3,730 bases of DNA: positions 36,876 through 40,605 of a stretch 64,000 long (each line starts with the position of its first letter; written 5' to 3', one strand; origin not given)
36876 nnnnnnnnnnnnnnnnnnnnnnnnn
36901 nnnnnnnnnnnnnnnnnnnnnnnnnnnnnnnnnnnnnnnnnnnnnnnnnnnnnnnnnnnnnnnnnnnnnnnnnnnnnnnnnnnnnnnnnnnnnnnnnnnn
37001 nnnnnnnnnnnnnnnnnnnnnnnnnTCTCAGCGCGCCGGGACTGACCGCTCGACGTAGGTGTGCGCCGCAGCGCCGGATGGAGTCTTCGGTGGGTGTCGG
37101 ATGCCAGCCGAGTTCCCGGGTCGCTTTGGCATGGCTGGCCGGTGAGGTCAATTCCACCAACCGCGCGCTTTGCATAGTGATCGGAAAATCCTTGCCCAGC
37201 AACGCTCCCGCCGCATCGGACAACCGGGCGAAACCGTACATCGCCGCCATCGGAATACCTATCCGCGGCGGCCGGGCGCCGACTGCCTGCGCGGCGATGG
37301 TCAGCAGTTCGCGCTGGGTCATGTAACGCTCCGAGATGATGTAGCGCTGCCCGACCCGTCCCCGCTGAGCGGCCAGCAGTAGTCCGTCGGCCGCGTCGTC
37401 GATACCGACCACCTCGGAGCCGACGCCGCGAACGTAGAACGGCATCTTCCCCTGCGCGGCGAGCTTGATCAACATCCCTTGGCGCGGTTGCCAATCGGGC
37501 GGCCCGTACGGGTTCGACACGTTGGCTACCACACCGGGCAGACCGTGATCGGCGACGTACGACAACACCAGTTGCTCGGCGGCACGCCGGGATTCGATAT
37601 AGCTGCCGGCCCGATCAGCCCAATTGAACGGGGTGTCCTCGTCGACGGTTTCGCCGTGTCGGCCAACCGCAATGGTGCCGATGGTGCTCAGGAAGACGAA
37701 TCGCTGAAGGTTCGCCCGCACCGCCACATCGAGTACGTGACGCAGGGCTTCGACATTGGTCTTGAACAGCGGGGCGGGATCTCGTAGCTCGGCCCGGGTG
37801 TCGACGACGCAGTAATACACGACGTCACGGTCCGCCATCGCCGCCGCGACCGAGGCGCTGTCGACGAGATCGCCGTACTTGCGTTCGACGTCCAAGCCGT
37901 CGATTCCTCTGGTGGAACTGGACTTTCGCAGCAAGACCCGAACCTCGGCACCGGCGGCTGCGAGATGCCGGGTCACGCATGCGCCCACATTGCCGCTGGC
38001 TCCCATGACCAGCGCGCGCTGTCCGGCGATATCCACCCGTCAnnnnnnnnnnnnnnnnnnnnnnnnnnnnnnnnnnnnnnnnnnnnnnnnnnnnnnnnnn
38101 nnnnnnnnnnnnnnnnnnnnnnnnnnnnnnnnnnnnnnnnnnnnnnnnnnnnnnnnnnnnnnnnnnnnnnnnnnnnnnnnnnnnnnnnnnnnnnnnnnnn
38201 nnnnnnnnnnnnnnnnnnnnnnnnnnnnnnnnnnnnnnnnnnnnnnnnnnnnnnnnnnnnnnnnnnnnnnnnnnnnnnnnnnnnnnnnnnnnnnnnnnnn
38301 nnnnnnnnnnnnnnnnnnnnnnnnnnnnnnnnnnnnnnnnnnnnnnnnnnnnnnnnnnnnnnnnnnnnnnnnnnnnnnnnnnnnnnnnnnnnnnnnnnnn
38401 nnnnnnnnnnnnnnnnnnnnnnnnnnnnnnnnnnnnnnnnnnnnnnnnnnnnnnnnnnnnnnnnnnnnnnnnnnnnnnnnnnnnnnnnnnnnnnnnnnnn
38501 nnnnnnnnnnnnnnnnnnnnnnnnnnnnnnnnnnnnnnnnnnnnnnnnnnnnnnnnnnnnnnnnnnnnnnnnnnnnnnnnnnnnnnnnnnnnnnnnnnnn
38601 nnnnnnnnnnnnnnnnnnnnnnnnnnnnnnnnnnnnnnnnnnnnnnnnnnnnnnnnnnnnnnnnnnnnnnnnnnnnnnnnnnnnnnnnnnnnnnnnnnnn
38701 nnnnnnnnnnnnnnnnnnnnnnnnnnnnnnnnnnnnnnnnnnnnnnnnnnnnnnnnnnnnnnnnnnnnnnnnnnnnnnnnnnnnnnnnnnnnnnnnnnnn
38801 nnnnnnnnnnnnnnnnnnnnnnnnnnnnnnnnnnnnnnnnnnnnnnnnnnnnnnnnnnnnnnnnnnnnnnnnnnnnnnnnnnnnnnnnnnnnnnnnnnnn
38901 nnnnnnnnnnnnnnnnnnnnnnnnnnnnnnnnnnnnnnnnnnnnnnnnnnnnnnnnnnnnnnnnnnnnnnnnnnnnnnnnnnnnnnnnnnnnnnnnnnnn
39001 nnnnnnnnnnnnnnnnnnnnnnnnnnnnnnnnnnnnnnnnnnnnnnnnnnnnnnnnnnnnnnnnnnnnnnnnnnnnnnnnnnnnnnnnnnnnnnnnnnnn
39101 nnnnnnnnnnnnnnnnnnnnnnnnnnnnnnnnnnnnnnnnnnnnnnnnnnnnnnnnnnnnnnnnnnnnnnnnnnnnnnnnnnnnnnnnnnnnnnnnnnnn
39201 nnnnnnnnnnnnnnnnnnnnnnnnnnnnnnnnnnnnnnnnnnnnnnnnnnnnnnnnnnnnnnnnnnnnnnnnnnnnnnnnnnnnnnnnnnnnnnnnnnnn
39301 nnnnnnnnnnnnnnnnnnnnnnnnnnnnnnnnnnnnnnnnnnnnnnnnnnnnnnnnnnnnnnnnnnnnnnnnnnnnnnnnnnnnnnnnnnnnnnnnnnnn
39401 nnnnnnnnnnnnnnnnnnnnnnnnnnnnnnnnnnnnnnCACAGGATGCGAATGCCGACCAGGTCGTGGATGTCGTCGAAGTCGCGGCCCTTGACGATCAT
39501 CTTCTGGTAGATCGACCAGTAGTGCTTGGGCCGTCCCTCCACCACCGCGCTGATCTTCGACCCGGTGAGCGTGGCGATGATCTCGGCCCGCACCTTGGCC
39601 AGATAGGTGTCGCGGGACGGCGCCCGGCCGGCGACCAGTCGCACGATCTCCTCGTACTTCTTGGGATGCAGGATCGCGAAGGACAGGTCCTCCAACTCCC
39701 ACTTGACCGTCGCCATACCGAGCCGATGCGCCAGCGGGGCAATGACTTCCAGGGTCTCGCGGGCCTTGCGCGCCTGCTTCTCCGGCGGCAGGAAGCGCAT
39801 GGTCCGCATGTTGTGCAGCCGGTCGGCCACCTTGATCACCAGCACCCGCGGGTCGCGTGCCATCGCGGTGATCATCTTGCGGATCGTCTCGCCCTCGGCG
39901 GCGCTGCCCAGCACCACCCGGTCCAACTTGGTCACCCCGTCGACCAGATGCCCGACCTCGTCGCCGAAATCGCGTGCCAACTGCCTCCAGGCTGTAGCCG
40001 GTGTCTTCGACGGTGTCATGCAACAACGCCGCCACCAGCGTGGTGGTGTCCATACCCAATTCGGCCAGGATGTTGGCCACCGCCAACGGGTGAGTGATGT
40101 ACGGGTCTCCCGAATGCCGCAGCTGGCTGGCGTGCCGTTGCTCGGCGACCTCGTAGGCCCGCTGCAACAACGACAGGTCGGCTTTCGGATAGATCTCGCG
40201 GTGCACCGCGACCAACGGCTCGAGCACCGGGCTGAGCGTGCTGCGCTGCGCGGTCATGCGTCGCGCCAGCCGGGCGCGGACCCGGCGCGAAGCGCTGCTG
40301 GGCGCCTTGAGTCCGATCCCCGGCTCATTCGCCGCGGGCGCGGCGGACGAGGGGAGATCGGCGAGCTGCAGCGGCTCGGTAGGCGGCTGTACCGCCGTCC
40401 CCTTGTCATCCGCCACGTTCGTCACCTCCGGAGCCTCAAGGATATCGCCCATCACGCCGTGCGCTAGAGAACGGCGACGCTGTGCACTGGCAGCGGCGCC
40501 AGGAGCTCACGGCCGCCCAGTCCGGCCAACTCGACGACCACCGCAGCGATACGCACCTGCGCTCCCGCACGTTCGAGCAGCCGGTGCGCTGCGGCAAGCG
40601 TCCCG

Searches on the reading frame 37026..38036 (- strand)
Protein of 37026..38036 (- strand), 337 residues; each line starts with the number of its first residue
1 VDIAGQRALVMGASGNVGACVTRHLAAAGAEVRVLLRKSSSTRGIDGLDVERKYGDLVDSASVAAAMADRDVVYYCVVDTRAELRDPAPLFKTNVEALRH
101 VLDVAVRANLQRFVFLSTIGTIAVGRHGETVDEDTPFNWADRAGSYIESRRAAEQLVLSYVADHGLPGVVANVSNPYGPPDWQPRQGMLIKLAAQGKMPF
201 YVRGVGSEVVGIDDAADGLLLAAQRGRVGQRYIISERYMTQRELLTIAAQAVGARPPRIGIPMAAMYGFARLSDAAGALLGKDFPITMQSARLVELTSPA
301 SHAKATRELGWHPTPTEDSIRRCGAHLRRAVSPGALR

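Call 80: search_protein_families(library=pfam, proteins=[window:37026-38036:-], max_evalue=0.01)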
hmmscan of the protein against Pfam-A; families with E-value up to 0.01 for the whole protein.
window:37026-38036:- (337 aa): 6 families
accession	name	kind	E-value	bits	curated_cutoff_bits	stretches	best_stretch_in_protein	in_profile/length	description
PF01370.27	Epimerase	-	3.1e-29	102.5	20.9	1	8-234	1-239/240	NAD dependent epimerase/dehydratase family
PF13460.12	NAD_binding_10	-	8.2e-17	62.1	27.2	1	12-157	1-131/184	NAD(P)H-binding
PF16363.11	GDP_Man_Dehyd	-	1.7e-12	47.9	27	1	9-315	1-323/332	GDP-mannose 4,6 dehydratase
PF01073.25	3Beta_HSD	-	1.2e-11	44.6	22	1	9-159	1-159/280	3-beta hydroxysteroid dehydrogenase/isomerase family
PF05368.20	NmrA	-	9.6e-10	39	27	1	7-117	4-106/298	NmrA-like family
PF07993.18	NAD_binding_4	-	7e-08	32.4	20.1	1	89-188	107-215/258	Male sterility protein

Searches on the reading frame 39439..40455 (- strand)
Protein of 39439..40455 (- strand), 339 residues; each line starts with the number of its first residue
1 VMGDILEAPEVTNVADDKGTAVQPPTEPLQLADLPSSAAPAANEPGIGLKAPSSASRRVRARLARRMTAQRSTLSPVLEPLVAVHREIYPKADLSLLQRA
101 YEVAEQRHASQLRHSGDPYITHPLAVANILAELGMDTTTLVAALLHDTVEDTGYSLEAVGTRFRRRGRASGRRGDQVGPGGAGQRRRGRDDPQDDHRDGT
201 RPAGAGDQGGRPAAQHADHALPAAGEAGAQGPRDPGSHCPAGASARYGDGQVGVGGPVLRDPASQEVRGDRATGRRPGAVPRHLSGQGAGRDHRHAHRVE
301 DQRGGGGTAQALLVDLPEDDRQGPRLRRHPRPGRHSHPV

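Call 80: search_protein_families(library=pfam, proteins=[window:39439-40455:-], max_evalue=0.01)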
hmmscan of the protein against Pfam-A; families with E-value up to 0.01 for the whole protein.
window:39439-40455:- (339 aa): 2 families
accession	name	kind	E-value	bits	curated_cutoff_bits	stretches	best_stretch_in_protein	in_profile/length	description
PF13328.12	HD_4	-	5.5e-15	55.9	27.2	1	100-163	1-63/156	HD domain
PF01966.28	HD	-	5.4e-07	30.3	22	1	119-155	1-43/116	HD domain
